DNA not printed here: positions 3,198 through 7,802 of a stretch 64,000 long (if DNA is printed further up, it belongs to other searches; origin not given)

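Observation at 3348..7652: P5-type ATPase in which the TM4 PP(E/A)LP motif appears replaced (IIPFWST)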

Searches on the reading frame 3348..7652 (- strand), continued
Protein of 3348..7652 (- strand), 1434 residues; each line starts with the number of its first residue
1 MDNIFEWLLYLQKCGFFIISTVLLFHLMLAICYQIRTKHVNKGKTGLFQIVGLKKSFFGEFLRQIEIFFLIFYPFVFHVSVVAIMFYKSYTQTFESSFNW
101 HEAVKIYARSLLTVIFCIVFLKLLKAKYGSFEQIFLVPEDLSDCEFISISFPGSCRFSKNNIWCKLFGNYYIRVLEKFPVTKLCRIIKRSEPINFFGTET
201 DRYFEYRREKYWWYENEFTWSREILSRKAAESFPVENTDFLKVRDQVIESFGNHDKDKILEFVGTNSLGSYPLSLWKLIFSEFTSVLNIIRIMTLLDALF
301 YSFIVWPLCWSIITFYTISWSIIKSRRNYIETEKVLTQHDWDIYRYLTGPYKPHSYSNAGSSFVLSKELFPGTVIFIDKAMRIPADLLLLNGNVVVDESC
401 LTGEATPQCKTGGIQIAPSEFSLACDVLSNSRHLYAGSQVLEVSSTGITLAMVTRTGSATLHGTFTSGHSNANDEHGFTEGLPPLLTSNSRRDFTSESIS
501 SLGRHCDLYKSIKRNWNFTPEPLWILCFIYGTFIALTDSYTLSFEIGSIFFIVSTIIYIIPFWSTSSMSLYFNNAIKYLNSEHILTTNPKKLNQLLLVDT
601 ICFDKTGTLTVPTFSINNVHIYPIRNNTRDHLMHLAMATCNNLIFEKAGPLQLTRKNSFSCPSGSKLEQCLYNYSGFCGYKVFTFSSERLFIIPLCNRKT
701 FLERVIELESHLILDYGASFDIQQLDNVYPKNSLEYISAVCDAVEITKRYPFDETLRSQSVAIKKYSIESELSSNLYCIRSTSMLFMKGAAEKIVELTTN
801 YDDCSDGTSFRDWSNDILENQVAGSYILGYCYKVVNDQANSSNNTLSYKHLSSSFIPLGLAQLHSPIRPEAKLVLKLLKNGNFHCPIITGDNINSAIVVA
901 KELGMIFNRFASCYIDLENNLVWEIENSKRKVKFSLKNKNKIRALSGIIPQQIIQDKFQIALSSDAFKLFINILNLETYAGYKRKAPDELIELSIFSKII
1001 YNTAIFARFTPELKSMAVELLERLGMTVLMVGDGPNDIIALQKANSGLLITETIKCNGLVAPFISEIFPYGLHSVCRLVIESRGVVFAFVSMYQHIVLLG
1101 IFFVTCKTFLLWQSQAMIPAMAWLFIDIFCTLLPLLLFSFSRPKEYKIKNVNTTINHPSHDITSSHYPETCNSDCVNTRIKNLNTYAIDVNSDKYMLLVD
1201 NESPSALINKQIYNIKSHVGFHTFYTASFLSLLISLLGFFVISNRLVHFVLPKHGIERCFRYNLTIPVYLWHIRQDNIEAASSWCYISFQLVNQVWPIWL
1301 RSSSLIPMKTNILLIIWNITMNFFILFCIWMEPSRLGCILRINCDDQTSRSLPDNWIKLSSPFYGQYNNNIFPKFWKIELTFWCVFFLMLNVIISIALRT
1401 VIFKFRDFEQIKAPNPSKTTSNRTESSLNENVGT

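Call 64: find_homologous_proteins(query=A5, max_evalue=1e-30)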
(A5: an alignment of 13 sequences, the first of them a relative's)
Query A5 (13 sequences) (1975 aa, profile of the alignment): 42 proteins with E <= 1e-30 among 8000 candidates.
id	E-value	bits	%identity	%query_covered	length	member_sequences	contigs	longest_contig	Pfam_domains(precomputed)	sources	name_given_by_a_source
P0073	0.0e+0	1477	100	100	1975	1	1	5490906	PF00702.33,PF00122.26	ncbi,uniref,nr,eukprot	ncbi:cDNA FLJ39191 fis, clone OCBBF2004669, highly similar to Homo sapiens ATPase type 13A4 (ATP13A4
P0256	0.0e+0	1367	67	99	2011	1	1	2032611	PF00702.33,PF00122.26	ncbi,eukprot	ncbi:UNVERIFIED_CONTAM: E1-E2 ATPase subfamily protein [Hammondia hammondi]|eukprot:XP_008889089.1 E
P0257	0.0e+0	1363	67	99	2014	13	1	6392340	PF00702.33,PF00122.26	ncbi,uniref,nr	ncbi:E1-E2 ATPase subfamily protein [Toxoplasma gondii ARI]|uniref:E1-E2 ATPase subfamily protein n=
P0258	0.0e+0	1230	55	28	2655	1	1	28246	PF00702.33,PF00122.26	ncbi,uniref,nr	ncbi:e1-e2 atpase subfamily protein [Cystoisospora suis]|uniref:E1-e2 atpase subfamily protein n=1 T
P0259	8.7e-169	582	27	23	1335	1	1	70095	PF12409.14,PF00702.33,PF00122.26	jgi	jgi:cation-transporting ATPase 13A3/4/5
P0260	4.2e-112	394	26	20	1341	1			PF00702.33,PF13246.13,PF00122.26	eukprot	eukprot:gene3949-2808_t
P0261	9.9e-106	373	25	23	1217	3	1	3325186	PF23143.2,PF00702.33,PF13246.13,PF00122.26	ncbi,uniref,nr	ncbi:BA75_00390T0 [Komagataella pastoris]|uniref:BA75_00390T0 n=1 Tax=Komagataella pastoris TaxID=49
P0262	1.7e-70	256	30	13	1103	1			PF00702.33,PF13246.13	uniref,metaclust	uniref:P-type phospholipid transporter n=1 Tax=Macrostomum lignano TaxID=282301 RepID=A0A1I8ITS8_9PL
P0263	6.8e-66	241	27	16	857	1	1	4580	PF00702.33,PF13246.13,PF00689.27,PF08282.19,PF00690.32,PF00122.26,PF12710.14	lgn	-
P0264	5.9e-61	224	23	23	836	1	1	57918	PF00702.33,PF13246.13,PF00689.27,PF08282.19,PF00690.32,PF00122.26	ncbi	-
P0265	1.5e-60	223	31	8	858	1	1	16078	PF00702.33,PF13246.13,PF00689.27,PF00690.32,PF00122.26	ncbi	-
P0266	5.5e-60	221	24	20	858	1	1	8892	PF00702.33,PF13246.13,PF00689.27,PF00690.32,PF00122.26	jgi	jgi:P-type Mg2+ transporter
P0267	6.5e-59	218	22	20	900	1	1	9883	PF00702.33,PF13246.13,PF00689.27,PF00690.32,PF00122.26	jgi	-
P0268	1.4e-55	207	25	15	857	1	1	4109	PF00702.33,PF13246.13,PF00689.27,PF08282.19,PF00690.32,PF00122.26,PF12710.14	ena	-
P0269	4.7e-55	205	41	3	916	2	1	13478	PF00702.33,PF13246.13,PF00689.27,PF00690.32,PF00122.26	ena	-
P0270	7.1e-55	204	29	20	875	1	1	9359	PF00702.33,PF13246.13,PF00689.27,PF08282.19,PF00690.32,PF00122.26,PF12710.14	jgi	jgi:Ca2+-transporting ATPase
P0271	3.0e-54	202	25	20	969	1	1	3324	PF00702.33,PF13246.13,PF00689.27,PF00690.32,PF00122.26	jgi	-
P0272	5.7e-54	201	24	21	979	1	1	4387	PF00702.33,PF13246.13,PF00689.27,PF00690.32,PF00122.26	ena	-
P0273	1.3e-53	200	29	9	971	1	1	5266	PF00702.33,PF13246.13,PF00689.27,PF00690.32,PF00122.26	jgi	jgi:Ca2+-transporting ATPase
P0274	1.9e-53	200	24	21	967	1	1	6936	PF00702.33,PF13246.13,PF00689.27,PF00690.32,PF00122.26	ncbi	-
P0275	3.9e-53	199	25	21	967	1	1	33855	PF00702.33,PF13246.13,PF00689.27,PF00690.32,PF00122.26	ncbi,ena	-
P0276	4.4e-52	195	50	2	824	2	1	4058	PF00702.33,PF13246.13,PF00689.27,PF00690.32,PF00122.26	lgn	-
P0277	1.0e-51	194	41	3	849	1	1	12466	PF00702.33,PF13246.13,PF00689.27,PF00690.32,PF00122.26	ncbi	ncbi:MAG: cation-translocating P-type ATPase [Thiohalocapsa sp.]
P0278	1.9e-51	193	25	20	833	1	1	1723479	PF00702.33,PF13246.13,PF00689.27,PF00690.32,PF00122.26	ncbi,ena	-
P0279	3.5e-51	192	35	8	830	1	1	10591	PF00702.33,PF13246.13,PF00689.27,PF08282.19,PF00690.32,PF00122.26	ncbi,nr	ncbi:MAG: cation-translocating P-type ATPase [Acidobacteria bacterium]|nr:cation-translocating P-typ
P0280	8.1e-49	184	32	5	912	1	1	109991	PF00702.33,PF13246.13,PF00689.27,PF00690.32,PF00122.26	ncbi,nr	ncbi:MAG: HAD-IC family P-type ATPase [Candidatus Liptonbacteria bacterium]|nr:HAD-IC family P-type 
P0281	4.1e-48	182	30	8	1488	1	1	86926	PF00702.33,PF13246.13,PF00689.27,PF00122.26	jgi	jgi:cation-transporting ATPase I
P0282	8.8e-48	181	29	5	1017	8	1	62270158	PF00702.33,PF13246.13,PF00689.27,PF00690.32,PF00122.26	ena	-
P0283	1.1e-46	177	37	5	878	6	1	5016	PF00702.33,PF13246.13,PF00689.27,PF00690.32,PF00122.26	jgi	jgi:P-type Mg2+ transporter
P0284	1.1e-45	174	32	7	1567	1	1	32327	PF00702.33,PF13246.13,PF00689.27,PF00122.26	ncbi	ncbi:MAG TPA: HAD-IC family P-type ATPase [Streptosporangiaceae bacterium]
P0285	4.6e-45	172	47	3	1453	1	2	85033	PF00702.33,PF13246.13,PF00689.27,PF00122.26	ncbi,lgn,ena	-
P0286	1.9e-44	170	34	6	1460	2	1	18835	PF00702.33,PF13246.13,PF00689.27,PF00122.26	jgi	jgi:cation-transporting ATPase I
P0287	4.8e-43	165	30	7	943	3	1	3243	PF00702.33,PF13246.13,PF00689.27,PF00690.32,PF00122.26,PF12710.14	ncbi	-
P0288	1.7e-41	160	34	3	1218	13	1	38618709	PF00702.33,PF13246.13,PF00689.27,PF08282.19,PF00690.32,PF12424.14,PF00122.26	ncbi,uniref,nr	ncbi:plasma membrane calcium-transporting ATPase 2 isoform X4 [Chrysoperla carnea]|uniref:plasma mem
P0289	1.4e-40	157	38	5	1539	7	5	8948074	PF00702.33,PF13246.13,PF00689.27,PF00122.26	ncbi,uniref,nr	ncbi:cation-translocating P-type ATPase [Nocardia iowensis]|uniref:Cation-translocating P-type ATPas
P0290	1.9e-39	153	33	8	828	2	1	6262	PF00702.33,PF00689.27,PF08282.19,PF00690.32,PF00122.26,PF12710.14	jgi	-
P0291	5.7e-39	152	31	7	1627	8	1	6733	PF00702.33,PF13246.13,PF00689.27,PF19991.6,PF00122.26,PF12710.14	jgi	-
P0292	8.9e-38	148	36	5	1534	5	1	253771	PF00702.33,PF13246.13,PF00689.27,PF00122.26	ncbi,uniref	ncbi:cation-translocating P-type ATPase [Nocardia amamiensis]|uniref:cation-translocating P-type ATP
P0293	8.5e-37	144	36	5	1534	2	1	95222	PF00702.33,PF13246.13,PF00689.27,PF00122.26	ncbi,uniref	ncbi:cation-translocating P-type ATPase [Nocardia sp. NPDC051787]|uniref:cation-translocating P-type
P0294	5.3e-34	135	42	3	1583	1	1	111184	PF00702.33,PF13246.13,PF00689.27,PF00122.26,PF12710.14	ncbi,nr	ncbi:MAG TPA: HAD-IC family P-type ATPase [Baekduia sp.]|nr:HAD-IC family P-type ATPase [Baekduia sp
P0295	4.3e-33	132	35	5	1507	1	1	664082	PF00702.33,PF13246.13,PF00689.27,PF00122.26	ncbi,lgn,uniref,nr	ncbi:cation-transporting ATPase I [Geodermatophilus pulveris]|uniref:Cation-transporting ATPase I n=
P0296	1.1e-31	127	25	7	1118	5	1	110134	PF16212.12,PF00702.33,PF13246.13,PF16209.11,PF00122.26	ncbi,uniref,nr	ncbi:phospholipid-translocating ATPase [Cryptococcus wingfieldii CBS 7118]|uniref:Phospholipid-trans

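Call 69: predict_structure(alignment_id=A4)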
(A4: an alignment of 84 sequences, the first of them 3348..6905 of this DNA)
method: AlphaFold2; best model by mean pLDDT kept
length: 1185 residues; sequences in the alignment: 84
mean_pLDDT: 82.0   pTM: 0.83
mean pLDDT of the five models: 82.0, 79.8, 79.5, 79.3, 78.3
residues with pLDDT >= 90: 578; 70-90: 360; 50-70: 122; < 50: 125
segments of 3 or more residues with pLDDT < 50: 222-247, 467-473, 901-963, 965-967, 1164-1185
pLDDT, mean of each block of 10 residues (from residue 1): 74 90 89 90 85 82 88 86 85 92 67 93 93 94 88 78 72 64 88 84 93 77 43 37 49 64 55 84 91 87 83 82 90 89 87 96 94 88 96 90 77 88 96 82 95 93 61 64 92 93 87 95 92 95 91 68 91 91 85 53 81 95 94 93 95 93 94 90 91 86 92 96 80 73 91 96 93 91 91 93 74 84 91 89 87 93 95 91 91 71 43 37 31 31 33 45 50 79 95 97 95 93 93 97 86 66 91 97 96 96 84 92 97 96 89 74 48 44 39
secondary structure, 60 per line:
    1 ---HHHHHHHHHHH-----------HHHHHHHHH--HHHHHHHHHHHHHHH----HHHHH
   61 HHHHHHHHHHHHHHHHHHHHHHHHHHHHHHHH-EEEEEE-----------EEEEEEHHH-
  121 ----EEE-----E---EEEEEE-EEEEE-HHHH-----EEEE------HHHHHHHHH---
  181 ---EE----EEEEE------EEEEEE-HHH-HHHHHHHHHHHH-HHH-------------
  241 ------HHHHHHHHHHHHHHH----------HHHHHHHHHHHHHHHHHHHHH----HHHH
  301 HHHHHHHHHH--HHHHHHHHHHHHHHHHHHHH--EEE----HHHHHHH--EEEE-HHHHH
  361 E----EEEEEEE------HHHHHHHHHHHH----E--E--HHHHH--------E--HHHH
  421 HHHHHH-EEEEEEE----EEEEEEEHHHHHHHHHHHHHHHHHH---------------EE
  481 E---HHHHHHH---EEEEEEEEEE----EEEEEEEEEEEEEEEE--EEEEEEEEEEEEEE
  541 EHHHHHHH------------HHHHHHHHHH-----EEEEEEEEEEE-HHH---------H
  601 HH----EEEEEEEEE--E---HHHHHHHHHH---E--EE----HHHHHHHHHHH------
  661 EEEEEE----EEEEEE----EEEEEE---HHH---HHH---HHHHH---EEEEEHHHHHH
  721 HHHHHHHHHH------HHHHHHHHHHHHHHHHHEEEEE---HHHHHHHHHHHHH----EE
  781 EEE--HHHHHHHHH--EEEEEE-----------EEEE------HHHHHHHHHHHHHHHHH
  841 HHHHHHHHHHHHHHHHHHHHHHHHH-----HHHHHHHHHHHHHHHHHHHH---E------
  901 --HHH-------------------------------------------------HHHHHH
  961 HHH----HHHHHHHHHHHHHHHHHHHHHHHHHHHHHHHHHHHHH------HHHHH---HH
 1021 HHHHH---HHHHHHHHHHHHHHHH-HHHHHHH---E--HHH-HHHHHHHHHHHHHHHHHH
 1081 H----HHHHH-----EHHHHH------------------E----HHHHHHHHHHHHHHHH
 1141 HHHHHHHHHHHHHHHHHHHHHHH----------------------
elements in order (helices of 4 or more, strands of 3 or more residues): H4-14 H26-34 H37-51 H56-92 E94-99 E111-116 E125-127 E137-142 E144-148 H150-153 E159-162 H169-177 E190-194 E201-206 H212-223 H247-261 H272-292 H297-310 H313-332 E335-337 H342-348 E351-354 H356-360 E366-372 H379-390 H401-405 H417-426 E428-434 E439-445 H446-463 E479-481 H485-491 E495-504 E509-524 E527-541 H542-548 H561-570 E576-586 E607-615 H622-631 H644-654 E661-666 E671-676 E681-686 H702-706 E710-714 H715-730 H737-753 E754-758 H762-774 E779-783 H786-794 E797-802 E814-817 H824-865 H871-890 H955-963 H968-1004 H1011-1015 H1019-1025 H1029-1044 H1046-1052 H1063-1081 H1086-1090 H1097-1101 H1125-1163
